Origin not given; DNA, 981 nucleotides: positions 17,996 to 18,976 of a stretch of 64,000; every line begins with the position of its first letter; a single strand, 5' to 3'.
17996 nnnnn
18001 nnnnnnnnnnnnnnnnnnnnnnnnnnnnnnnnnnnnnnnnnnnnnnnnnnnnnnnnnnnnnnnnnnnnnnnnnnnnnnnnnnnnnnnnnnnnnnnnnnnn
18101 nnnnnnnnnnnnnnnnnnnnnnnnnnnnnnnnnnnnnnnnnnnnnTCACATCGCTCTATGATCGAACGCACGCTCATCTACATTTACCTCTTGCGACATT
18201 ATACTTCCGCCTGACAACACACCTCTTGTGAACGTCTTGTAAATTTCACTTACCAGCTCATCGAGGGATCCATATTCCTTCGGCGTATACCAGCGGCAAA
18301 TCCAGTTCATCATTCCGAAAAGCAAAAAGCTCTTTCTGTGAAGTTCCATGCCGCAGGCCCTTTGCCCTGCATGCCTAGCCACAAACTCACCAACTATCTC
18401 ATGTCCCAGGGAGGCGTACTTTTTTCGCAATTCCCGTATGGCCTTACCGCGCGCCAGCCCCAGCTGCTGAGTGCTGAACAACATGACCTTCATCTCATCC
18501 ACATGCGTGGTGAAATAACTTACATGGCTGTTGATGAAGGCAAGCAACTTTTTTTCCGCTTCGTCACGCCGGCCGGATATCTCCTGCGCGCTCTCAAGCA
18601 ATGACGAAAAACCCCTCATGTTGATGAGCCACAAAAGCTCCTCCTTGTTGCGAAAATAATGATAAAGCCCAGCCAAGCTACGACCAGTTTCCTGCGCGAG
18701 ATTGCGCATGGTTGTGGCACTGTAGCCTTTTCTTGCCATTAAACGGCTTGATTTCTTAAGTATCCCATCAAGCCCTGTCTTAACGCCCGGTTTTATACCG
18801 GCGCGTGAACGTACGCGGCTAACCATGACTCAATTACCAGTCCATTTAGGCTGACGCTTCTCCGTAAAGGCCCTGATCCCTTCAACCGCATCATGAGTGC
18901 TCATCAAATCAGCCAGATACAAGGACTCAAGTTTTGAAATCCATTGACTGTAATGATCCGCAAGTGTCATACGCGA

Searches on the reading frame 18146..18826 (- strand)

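Call 29: search_protein_families(library=pfam, proteins=[window:18146-18826:-], max_evalue=0.00001)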
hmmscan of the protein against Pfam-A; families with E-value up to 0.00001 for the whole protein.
window:18146-18826:- (226 aa): 2 families
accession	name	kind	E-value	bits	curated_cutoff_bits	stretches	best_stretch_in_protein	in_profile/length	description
PF00440.29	TetR_N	-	6.3e-14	51.9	24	1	22-65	1-44/47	Bacterial regulatory proteins, tetR family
PF17932.6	TetR_C_24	-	2.7e-13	50.6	26.4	1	89-203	3-114/114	Tetracyclin repressor-like, C-terminal domain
